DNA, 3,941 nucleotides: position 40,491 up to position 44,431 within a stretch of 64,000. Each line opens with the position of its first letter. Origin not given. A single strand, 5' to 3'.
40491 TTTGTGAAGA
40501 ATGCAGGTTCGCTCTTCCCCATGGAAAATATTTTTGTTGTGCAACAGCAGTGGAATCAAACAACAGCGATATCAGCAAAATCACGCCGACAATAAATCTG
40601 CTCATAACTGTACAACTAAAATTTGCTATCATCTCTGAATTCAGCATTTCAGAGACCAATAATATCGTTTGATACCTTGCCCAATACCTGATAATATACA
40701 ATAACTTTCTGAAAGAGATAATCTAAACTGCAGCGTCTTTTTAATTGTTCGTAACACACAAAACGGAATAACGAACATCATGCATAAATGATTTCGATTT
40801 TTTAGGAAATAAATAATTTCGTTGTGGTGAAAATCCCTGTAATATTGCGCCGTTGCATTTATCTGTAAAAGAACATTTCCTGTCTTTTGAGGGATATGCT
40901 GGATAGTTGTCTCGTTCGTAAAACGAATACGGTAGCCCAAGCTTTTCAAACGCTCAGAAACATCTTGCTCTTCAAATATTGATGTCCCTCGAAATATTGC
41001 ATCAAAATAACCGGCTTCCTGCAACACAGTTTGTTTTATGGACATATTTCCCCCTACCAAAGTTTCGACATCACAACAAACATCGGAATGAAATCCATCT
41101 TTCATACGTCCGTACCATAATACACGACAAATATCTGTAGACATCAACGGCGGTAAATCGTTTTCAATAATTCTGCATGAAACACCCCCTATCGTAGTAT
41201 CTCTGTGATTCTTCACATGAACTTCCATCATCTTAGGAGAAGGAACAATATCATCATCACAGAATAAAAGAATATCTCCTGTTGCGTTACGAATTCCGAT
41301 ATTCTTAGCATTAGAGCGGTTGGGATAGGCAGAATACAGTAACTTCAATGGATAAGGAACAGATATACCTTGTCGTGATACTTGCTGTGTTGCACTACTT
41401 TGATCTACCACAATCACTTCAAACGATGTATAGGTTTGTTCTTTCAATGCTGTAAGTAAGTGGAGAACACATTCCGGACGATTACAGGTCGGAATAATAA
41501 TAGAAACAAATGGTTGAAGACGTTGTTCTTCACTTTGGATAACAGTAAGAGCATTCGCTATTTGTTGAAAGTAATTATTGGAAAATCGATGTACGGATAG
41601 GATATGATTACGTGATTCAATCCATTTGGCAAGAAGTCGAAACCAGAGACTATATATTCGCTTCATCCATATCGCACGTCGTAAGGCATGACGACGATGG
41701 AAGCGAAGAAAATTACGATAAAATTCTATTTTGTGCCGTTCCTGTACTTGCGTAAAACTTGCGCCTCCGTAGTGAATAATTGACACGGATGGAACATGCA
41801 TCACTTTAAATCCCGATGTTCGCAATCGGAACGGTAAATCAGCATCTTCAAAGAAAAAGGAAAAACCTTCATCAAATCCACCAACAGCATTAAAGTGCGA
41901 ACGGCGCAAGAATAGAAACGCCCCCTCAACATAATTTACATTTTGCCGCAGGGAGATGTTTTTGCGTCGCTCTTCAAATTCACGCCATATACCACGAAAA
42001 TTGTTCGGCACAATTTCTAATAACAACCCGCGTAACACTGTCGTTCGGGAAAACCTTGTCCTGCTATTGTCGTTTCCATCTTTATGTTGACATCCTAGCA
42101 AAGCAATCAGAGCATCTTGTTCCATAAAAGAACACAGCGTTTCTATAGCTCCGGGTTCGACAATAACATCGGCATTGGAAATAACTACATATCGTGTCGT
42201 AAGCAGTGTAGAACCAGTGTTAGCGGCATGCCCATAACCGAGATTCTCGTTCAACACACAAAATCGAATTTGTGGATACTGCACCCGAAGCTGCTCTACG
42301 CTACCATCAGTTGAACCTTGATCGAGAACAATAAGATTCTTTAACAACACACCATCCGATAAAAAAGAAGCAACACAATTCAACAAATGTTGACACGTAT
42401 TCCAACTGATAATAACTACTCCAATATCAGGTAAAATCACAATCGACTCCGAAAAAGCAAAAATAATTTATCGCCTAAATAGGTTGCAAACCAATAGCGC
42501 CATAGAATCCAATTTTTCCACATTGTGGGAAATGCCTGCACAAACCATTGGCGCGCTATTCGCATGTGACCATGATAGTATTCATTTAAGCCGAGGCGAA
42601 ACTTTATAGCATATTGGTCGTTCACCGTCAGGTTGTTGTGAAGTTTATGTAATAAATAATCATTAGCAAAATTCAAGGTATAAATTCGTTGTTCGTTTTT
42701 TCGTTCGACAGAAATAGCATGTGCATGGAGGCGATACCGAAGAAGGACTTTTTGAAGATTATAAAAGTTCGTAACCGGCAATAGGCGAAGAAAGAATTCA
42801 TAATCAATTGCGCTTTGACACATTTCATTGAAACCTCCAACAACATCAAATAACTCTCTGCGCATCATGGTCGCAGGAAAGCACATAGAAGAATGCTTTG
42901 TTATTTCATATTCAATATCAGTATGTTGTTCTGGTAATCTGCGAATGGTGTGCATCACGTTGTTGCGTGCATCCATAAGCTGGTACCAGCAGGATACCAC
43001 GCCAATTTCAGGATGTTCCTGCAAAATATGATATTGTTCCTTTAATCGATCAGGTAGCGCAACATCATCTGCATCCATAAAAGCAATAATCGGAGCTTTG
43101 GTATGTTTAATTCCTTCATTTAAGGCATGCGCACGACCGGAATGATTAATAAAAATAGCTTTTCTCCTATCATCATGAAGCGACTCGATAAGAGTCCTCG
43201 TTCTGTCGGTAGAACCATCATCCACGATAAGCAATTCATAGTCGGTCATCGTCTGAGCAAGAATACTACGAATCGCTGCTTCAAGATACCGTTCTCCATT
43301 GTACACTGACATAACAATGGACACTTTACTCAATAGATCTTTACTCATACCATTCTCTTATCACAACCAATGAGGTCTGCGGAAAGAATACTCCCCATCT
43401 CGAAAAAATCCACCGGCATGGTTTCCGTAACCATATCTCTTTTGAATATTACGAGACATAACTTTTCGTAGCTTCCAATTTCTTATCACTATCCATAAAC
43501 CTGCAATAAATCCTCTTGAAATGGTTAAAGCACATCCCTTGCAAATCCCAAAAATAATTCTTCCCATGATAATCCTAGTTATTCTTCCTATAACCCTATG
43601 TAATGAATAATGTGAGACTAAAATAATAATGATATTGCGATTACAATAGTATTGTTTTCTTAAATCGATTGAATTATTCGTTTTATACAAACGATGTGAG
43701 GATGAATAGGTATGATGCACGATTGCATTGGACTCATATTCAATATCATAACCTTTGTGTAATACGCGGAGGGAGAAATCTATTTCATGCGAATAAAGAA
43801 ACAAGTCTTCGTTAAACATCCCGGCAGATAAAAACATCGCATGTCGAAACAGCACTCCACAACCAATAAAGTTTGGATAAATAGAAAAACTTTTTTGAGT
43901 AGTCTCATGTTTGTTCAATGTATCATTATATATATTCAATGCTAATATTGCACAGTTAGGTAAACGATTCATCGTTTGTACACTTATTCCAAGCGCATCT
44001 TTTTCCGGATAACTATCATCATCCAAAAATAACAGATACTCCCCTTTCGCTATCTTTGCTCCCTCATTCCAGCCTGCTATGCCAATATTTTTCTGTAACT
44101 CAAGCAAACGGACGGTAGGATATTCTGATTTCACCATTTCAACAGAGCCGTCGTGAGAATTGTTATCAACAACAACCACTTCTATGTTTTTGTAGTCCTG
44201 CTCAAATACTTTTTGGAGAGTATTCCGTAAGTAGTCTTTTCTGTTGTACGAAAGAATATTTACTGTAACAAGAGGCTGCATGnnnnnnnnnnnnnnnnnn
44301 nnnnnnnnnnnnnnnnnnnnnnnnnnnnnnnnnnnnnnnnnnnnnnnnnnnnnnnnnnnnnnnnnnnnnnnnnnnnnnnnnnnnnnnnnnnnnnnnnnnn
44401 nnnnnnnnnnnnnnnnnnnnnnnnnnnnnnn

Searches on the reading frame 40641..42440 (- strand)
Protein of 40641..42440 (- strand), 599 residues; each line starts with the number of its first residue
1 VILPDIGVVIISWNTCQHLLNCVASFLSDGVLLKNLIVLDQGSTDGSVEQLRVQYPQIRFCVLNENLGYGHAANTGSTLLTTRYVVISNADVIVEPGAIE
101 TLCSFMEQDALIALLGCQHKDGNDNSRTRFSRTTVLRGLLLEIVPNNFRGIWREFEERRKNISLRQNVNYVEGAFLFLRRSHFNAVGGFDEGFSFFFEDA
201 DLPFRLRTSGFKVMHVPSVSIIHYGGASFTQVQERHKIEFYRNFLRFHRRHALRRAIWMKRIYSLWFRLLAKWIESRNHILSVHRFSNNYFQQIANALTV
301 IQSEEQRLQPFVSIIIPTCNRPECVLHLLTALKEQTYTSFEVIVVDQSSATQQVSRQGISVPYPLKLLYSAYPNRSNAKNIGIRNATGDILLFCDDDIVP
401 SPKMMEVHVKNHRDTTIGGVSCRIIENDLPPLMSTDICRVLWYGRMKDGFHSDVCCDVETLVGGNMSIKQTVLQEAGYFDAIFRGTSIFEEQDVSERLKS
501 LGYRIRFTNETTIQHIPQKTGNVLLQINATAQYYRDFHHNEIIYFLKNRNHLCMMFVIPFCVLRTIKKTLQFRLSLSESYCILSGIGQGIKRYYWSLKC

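Call 13: search_protein_families(library=pfam, proteins=[window:40641-42440:-])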
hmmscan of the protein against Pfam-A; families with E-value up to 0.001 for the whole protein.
window:40641-42440:- (599 aa): 6 families
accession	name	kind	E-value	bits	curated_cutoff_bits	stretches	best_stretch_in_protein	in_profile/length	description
PF00535.33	Glycos_transf_2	-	6.6e-43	147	23.3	2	313-425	1-116/168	Glycosyl transferase family 2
PF13641.12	Glyco_tranf_2_3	-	3.8e-22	79.9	27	2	4-236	1-224/230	Glycosyltransferase like family 2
PF13632.12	Glyco_trans_2_3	-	1.2e-12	48.5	27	1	84-276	1-170/198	Glycosyl transferase family group 2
PF10111.15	Glyco_tranf_2_2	-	1.1e-10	41.9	27.3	1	314-410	2-104/276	Glycosyltransferase like family 2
PF13506.12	Glyco_transf_21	-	4.9e-10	39.6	21.7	0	377-516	20-155/174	Glycosyl transferase family 21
PF02709.20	Glyco_transf_7C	-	4.7e-05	23.4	23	0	171-218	19-67/78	N-terminal domain of galactosyltransferase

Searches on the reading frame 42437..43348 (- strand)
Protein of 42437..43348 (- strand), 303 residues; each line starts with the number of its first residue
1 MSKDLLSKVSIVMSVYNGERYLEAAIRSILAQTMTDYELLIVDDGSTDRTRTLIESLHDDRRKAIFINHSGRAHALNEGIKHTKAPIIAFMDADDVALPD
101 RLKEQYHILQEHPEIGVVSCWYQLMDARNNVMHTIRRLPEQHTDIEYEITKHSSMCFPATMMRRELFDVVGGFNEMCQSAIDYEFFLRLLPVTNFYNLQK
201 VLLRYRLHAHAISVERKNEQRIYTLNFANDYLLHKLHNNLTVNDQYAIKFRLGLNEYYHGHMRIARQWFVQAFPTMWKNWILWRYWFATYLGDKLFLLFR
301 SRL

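Call 13: search_protein_families(library=pfam, proteins=[window:42437-43348:-])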
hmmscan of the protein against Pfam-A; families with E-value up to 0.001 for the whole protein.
window:42437-43348:- (303 aa): 4 families
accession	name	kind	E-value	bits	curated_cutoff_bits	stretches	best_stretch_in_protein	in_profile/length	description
PF00535.33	Glycos_transf_2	-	1.7e-33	116.4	23.3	1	10-169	1-166/168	Glycosyl transferase family 2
PF10111.15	Glyco_tranf_2_2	-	4.4e-21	76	27.3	1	10-213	1-223/276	Glycosyltransferase like family 2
PF13641.12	Glyco_tranf_2_3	-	1.3e-13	51.9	27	1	9-175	3-179/230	Glycosyltransferase like family 2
PF13632.12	Glyco_trans_2_3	-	0.00084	19.6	27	0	87-190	1-107/198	Glycosyl transferase family group 2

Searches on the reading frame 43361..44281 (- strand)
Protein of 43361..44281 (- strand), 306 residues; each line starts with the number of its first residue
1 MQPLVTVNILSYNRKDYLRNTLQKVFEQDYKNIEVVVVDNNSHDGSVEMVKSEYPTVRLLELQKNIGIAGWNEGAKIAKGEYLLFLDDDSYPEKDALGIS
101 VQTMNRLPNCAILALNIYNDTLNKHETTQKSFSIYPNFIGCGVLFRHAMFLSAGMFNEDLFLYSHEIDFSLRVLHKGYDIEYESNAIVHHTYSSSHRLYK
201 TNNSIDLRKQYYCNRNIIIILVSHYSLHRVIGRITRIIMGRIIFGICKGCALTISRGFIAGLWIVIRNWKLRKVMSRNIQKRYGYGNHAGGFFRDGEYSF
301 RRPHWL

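Call 13: search_protein_families(library=pfam, proteins=[window:43361-44281:-])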
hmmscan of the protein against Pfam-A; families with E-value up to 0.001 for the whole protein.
window:43361-44281:- (306 aa): 4 families
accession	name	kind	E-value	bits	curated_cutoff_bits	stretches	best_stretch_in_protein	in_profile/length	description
PF00535.33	Glycos_transf_2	-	2.8e-26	92.9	23.3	1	7-154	2-155/168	Glycosyl transferase family 2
PF13641.12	Glyco_tranf_2_3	-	1.3e-11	45.5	27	1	3-106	2-112/230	Glycosyltransferase like family 2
PF10111.15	Glyco_tranf_2_2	-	1.2e-06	28.7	27.3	1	13-118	10-124/276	Glycosyltransferase like family 2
PF13632.12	Glyco_trans_2_3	-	1.1e-05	25.8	27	1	93-253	27-175/198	Glycosyl transferase family group 2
